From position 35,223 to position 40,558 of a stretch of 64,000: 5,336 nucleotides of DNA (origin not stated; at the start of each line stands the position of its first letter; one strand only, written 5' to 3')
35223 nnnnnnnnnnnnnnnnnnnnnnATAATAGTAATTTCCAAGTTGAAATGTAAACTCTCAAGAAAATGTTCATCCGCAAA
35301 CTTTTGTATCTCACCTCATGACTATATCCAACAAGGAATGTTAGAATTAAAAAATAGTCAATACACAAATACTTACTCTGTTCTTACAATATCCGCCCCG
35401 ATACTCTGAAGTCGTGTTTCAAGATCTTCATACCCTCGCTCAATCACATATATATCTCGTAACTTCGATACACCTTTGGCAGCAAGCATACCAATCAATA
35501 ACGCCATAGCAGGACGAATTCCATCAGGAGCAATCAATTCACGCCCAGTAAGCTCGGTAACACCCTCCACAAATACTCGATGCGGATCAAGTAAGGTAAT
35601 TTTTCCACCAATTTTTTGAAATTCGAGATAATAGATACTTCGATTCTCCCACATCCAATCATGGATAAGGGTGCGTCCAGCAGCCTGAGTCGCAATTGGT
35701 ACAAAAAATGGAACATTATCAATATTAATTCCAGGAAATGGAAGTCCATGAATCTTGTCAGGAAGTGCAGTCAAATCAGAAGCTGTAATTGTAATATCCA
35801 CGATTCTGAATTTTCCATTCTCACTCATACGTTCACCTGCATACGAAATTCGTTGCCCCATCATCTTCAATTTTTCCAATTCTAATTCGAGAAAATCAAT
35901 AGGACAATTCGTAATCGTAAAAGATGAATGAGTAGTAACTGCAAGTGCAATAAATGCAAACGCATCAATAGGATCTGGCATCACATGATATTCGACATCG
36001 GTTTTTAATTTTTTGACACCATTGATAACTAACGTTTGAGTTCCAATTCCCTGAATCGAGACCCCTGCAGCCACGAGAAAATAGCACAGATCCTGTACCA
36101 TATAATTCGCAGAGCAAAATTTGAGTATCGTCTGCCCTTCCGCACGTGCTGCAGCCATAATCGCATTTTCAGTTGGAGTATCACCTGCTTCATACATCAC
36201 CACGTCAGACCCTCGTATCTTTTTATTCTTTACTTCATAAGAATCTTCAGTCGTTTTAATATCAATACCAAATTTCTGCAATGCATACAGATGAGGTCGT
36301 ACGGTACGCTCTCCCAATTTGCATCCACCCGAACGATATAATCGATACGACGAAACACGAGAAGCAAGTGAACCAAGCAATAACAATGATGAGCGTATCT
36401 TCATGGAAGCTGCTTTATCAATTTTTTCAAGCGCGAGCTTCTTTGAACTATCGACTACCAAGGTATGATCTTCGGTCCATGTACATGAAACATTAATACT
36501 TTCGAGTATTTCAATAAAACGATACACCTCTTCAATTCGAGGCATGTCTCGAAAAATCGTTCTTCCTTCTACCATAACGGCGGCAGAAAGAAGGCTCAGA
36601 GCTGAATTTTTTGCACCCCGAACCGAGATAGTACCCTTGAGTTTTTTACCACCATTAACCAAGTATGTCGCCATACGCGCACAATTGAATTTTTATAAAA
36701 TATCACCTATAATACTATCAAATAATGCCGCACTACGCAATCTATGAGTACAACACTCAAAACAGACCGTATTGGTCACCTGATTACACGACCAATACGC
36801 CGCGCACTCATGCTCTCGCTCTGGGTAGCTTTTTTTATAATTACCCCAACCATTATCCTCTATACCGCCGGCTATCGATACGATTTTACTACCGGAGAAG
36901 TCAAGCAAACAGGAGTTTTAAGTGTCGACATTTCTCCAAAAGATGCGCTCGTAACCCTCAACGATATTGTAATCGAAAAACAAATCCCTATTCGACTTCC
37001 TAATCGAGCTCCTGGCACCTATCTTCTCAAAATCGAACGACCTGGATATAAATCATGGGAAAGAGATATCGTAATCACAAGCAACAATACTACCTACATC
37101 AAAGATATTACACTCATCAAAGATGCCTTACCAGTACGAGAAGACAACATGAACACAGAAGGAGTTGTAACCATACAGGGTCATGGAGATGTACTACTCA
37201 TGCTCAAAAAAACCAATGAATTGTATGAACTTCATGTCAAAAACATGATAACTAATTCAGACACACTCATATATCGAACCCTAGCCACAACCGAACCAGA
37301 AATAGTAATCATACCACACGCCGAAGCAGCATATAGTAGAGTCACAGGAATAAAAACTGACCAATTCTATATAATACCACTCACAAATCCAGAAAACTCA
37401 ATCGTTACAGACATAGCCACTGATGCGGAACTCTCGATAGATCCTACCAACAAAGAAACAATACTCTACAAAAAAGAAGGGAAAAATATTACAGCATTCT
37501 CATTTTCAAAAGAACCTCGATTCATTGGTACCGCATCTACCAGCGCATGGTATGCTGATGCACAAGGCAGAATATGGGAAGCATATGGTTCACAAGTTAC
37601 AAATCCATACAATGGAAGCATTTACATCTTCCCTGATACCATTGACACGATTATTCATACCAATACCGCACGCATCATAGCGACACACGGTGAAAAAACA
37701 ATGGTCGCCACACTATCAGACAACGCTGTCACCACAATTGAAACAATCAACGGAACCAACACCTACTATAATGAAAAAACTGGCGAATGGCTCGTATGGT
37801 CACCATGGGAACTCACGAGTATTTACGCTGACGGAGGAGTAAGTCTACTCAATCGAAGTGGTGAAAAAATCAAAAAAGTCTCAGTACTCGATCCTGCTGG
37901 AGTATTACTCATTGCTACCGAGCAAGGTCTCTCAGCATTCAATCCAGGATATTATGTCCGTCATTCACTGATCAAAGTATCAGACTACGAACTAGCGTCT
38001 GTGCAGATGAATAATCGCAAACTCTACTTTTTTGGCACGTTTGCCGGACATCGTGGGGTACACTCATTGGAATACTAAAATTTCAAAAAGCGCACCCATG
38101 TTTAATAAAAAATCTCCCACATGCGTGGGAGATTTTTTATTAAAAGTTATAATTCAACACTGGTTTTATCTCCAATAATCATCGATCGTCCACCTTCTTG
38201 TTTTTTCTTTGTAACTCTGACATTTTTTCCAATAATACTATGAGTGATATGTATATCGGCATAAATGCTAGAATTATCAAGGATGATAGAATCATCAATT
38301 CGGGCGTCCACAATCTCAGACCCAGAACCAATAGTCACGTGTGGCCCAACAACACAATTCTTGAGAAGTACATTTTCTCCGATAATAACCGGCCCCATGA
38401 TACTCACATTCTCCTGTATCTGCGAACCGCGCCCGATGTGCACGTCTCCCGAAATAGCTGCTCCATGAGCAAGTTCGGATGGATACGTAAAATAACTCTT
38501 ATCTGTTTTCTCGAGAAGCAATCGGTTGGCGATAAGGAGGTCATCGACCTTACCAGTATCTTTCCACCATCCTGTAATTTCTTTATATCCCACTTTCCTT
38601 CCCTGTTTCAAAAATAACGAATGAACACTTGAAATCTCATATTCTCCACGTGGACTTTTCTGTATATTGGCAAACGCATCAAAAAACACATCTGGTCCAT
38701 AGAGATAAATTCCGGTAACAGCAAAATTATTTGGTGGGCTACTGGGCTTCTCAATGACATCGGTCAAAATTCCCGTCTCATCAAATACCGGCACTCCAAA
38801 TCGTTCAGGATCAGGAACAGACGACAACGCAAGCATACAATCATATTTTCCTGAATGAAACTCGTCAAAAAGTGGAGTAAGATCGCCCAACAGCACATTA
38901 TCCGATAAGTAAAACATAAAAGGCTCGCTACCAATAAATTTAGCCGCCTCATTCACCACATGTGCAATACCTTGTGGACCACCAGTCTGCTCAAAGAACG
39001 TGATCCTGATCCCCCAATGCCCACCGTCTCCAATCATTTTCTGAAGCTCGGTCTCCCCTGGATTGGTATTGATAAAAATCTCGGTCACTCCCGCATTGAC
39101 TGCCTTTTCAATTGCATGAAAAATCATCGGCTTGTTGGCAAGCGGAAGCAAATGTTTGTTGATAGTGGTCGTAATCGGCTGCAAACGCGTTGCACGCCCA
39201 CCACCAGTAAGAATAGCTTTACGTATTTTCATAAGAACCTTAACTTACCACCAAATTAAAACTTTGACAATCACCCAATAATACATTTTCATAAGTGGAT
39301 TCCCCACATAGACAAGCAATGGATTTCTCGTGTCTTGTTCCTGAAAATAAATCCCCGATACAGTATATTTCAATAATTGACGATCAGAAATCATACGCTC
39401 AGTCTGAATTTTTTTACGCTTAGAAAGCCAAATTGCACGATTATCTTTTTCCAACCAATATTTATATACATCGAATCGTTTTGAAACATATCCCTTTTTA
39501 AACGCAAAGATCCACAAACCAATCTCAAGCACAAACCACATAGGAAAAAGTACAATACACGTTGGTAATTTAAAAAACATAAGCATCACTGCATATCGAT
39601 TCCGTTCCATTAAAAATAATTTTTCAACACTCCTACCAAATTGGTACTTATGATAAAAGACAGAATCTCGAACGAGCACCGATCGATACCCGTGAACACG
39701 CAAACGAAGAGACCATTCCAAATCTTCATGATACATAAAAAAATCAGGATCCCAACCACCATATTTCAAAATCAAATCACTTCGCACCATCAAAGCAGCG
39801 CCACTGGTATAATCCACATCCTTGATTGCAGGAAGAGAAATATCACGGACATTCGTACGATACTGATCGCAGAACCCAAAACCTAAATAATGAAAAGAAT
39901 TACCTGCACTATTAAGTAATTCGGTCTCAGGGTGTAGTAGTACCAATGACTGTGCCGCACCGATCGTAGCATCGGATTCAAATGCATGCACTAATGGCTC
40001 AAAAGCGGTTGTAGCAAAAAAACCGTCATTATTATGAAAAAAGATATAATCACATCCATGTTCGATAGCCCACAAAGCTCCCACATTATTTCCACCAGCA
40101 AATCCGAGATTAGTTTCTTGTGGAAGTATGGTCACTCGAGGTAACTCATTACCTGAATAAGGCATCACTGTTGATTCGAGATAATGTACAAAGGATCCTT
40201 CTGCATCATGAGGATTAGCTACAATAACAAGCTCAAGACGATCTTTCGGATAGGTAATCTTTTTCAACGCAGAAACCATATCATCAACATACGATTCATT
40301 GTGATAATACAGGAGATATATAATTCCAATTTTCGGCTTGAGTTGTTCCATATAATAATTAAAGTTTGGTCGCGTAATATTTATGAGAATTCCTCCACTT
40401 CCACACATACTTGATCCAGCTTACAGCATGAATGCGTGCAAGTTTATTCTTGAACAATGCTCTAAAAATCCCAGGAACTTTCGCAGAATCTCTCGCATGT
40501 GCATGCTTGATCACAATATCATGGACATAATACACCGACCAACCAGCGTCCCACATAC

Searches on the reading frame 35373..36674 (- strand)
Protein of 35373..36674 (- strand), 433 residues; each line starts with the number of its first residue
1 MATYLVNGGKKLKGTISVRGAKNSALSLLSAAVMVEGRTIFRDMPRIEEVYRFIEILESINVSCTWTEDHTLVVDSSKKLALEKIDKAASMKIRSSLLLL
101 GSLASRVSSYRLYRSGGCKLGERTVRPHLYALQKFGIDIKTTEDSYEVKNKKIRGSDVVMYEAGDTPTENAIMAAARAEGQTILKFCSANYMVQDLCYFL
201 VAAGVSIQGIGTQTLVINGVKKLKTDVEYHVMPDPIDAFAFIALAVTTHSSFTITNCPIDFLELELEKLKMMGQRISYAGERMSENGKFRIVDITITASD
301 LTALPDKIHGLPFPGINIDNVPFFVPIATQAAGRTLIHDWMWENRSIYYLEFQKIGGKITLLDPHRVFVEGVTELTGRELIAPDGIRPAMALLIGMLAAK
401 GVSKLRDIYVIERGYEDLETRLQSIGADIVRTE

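Call 44: search_protein_families(library=pfam, proteins=[window:35373-36674:-], max_evalue=0.00001)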
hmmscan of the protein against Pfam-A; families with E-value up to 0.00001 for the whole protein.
window:35373-36674:- (433 aa): 1 family
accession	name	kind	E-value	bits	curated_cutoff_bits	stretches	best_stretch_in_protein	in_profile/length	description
PF00275.25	EPSP_synthase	-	3.5e-49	168.1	22.8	1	6-421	1-416/417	EPSP synthase (3-phosphoshikimate 1-carboxyvinyltransferase)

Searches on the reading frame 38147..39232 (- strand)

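Call 44: search_protein_families(library=pfam, proteins=[window:38147-39232:-], max_evalue=0.00001)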
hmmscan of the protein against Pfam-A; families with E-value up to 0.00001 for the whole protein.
window:38147-39232:- (361 aa): 5 families
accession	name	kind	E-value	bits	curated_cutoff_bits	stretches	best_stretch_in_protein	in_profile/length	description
PF00483.29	NTP_transferase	-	1.2e-46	159.8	21.2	1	5-240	1-243/245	Nucleotidyl transferase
PF25084.1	LbH_EIF2B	-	8.3e-12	45.5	54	1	262-356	8-96/105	EIF2B subunit epsilon LbH domain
PF00132.30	Hexapep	-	1.5e-10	40.8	27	1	263-295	1-33/36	Bacterial transferase hexapeptide (six repeats)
PF24894.1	Hexapep_GlmU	-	6.4e-08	33.1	23.3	0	259-307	36-83/104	GlmU-like, C-terminal hexapeptide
PF12804.13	NTP_transf_3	-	1.1e-07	32.6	27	1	7-115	2-99/160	MobA-like NTP transferase domain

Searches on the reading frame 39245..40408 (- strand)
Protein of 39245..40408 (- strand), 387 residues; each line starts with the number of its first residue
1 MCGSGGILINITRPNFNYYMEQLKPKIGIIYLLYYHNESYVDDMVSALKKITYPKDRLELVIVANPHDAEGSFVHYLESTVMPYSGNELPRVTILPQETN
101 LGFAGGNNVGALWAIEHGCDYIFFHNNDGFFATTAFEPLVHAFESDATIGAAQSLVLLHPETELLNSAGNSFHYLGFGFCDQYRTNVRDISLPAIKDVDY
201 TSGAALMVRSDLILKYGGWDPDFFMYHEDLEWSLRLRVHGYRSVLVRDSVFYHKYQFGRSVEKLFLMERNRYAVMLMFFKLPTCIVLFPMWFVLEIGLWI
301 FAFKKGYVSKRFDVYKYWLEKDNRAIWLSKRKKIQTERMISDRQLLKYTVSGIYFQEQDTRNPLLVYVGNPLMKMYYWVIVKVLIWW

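Call 44: search_protein_families(library=pfam, proteins=[window:39245-40408:-], max_evalue=0.00001)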
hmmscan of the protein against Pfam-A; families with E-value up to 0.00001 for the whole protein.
window:39245-40408:- (387 aa): 3 families
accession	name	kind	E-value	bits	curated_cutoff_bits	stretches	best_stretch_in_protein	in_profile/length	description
PF13641.12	Glyco_tranf_2_3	-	1.4e-11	45.3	27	1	35-264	10-220/230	Glycosyltransferase like family 2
PF13632.12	Glyco_trans_2_3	-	1.4e-07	32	27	1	194-281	65-148/198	Glycosyl transferase family group 2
PF00535.33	Glycos_transf_2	-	4e-06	27.3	23.3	1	35-154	7-114/168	Glycosyl transferase family 2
